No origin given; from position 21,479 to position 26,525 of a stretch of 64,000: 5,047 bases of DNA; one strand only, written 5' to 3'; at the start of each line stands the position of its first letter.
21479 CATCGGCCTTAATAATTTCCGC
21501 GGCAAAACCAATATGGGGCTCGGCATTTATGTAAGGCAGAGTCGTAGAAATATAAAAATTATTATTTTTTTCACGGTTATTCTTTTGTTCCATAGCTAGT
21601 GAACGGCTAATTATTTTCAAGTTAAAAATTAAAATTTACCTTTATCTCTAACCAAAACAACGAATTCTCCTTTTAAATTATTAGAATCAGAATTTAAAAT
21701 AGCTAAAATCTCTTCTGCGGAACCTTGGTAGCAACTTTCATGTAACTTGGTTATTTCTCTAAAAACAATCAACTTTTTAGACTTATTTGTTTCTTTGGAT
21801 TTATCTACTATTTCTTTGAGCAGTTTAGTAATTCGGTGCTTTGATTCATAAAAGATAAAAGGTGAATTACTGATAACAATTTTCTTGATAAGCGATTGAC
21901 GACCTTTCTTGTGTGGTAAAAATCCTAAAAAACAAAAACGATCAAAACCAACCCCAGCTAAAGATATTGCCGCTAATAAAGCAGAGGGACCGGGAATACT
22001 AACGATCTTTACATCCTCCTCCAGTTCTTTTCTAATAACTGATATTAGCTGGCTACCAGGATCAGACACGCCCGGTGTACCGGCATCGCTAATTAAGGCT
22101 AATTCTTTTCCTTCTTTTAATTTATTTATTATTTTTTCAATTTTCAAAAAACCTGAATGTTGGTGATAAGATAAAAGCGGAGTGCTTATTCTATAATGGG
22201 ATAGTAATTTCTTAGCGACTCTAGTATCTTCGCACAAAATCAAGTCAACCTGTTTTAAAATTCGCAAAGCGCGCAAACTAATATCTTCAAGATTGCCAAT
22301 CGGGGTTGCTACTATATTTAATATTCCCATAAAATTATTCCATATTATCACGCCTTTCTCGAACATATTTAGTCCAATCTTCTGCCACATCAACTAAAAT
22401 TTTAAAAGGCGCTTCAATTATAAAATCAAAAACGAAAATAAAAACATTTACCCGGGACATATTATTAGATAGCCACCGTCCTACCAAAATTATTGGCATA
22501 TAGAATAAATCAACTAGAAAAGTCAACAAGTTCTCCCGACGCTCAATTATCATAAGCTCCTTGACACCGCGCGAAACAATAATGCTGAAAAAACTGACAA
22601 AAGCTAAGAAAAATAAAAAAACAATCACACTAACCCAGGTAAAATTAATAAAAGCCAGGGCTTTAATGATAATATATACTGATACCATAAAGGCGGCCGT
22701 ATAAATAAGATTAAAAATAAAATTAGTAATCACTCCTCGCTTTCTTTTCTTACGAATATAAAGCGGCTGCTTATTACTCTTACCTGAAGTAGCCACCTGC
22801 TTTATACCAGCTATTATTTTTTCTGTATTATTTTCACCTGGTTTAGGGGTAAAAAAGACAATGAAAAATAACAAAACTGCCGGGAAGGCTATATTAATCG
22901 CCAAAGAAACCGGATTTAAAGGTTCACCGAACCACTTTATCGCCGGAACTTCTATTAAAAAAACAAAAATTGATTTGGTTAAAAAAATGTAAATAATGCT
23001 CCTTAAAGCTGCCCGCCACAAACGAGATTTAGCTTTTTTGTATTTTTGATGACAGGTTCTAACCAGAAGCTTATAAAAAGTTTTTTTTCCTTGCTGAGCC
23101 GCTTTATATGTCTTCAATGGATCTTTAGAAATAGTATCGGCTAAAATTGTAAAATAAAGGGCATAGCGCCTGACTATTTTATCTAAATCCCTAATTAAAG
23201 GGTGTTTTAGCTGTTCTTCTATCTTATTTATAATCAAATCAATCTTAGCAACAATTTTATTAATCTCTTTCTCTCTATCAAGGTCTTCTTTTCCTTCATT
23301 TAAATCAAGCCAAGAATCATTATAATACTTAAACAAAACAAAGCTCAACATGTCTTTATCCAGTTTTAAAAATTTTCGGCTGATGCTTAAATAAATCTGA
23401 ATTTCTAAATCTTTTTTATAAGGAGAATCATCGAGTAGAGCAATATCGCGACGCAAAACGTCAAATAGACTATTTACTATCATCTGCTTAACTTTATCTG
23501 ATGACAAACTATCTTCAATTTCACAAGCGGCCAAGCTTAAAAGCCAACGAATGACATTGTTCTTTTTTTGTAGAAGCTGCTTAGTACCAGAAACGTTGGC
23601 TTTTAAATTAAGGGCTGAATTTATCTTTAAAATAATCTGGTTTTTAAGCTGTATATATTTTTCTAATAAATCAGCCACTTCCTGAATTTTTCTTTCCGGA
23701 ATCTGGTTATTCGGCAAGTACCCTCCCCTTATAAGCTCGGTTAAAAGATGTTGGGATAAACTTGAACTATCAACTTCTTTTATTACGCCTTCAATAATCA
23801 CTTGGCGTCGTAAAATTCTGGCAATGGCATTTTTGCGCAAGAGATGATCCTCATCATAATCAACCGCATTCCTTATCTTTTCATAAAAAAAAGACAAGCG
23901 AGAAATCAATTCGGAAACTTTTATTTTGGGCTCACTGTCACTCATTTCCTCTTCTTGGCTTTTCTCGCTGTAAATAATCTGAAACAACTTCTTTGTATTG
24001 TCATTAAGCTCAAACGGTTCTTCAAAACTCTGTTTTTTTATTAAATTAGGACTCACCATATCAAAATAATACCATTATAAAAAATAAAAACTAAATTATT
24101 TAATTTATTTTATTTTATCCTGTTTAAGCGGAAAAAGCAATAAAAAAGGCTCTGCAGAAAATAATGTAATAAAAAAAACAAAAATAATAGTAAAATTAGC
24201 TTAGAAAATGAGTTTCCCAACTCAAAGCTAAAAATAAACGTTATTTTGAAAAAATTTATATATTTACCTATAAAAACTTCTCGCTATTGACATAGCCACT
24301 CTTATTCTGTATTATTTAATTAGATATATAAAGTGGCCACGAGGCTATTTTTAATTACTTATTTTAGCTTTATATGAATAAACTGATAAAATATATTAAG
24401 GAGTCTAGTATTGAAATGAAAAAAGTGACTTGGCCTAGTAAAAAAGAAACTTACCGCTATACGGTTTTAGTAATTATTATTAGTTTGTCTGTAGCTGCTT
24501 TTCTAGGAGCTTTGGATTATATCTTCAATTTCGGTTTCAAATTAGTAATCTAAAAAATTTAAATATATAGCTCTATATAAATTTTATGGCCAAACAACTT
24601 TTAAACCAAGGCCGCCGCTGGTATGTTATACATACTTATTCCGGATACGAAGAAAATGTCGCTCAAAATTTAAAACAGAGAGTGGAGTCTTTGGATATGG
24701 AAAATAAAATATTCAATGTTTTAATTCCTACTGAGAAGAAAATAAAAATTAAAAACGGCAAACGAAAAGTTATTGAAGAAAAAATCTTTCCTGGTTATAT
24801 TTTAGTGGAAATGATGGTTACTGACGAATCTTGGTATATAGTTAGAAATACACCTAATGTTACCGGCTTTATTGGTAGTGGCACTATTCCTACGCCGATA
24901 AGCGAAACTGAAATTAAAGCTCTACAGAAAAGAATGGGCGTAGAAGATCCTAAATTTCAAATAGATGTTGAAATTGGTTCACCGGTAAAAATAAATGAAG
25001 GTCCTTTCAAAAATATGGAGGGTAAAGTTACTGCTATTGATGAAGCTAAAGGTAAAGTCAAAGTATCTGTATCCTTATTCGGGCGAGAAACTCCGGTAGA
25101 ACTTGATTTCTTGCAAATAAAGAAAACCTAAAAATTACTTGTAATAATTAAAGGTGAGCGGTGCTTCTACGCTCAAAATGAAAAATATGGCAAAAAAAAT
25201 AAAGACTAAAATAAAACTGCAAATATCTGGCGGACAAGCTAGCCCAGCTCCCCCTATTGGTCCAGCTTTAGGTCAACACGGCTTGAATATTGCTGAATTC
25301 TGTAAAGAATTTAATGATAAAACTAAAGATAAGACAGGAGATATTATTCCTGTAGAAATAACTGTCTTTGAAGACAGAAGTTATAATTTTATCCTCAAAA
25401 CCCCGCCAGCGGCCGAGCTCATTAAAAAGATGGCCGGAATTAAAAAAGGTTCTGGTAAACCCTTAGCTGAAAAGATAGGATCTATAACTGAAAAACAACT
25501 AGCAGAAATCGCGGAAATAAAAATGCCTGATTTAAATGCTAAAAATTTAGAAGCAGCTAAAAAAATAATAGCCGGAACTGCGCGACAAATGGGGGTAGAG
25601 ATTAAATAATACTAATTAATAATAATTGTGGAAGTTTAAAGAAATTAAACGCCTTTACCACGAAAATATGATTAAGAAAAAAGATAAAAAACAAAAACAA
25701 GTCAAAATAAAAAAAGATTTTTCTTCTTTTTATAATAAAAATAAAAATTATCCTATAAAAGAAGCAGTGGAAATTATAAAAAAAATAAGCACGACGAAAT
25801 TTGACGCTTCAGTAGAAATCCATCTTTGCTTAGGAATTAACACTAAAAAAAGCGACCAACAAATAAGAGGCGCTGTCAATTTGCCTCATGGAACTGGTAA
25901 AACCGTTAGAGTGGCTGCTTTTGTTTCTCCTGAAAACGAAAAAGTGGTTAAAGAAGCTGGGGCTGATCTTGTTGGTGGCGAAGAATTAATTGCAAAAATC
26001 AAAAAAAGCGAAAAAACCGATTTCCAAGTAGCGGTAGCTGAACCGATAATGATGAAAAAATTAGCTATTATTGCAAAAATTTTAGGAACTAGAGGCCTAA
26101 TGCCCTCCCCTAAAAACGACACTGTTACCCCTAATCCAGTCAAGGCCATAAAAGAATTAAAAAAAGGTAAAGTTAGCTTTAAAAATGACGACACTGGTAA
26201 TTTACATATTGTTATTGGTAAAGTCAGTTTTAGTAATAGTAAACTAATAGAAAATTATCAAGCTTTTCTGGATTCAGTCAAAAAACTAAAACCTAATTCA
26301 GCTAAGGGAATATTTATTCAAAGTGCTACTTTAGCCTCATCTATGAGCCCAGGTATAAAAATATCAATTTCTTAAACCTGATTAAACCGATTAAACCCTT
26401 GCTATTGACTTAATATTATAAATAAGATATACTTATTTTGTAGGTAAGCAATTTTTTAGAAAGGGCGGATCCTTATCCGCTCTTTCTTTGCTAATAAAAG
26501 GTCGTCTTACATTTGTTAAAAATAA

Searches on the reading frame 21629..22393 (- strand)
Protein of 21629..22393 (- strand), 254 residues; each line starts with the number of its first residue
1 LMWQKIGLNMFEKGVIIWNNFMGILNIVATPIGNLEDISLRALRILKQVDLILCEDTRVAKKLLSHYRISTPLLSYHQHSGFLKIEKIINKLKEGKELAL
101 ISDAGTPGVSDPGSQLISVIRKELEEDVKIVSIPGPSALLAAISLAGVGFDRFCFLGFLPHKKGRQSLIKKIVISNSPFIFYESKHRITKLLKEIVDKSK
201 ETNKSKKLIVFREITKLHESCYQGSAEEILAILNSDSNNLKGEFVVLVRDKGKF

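Call 11: search_protein_families(library=pfam, proteins=[window:21629-22393:-], max_evalue=0.001)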
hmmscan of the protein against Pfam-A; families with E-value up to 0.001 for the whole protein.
window:21629-22393:- (254 aa): 1 family
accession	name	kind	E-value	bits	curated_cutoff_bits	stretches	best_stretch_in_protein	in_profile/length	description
PF00590.25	TP_methylase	-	3e-26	93.1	27.8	1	26-229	3-211/212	Tetrapyrrole (Corrin/Porphyrin) Methylases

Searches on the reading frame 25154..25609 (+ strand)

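Call 11: search_protein_families(library=pfam, proteins=[window:25154-25609:+], max_evalue=0.001)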
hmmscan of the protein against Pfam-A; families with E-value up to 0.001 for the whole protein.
window:25154-25609:+ (151 aa): 2 families
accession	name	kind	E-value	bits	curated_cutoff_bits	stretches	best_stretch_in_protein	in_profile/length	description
PF03946.19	Ribosomal_L11_N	-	5.6e-29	100.1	32.9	1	20-77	1-58/58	Ribosomal protein L11, N-terminal domain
PF00298.24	Ribosomal_L11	-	8.9e-28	97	21.4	1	82-150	1-69/69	Ribosomal protein L11, RNA binding domain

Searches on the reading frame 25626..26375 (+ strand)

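Call 40: search_protein_families(library=pfam, proteins=[window:25626-26375:+], max_evalue=0.01)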
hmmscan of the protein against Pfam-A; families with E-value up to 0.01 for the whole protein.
window:25626-26375:+ (249 aa): 1 family
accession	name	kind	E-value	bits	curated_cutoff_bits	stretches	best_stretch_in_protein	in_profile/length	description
PF00687.26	Ribosomal_L1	-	1.7e-54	184.8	32.2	1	52-242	2-198/198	Ribosomal protein L1p/L10e family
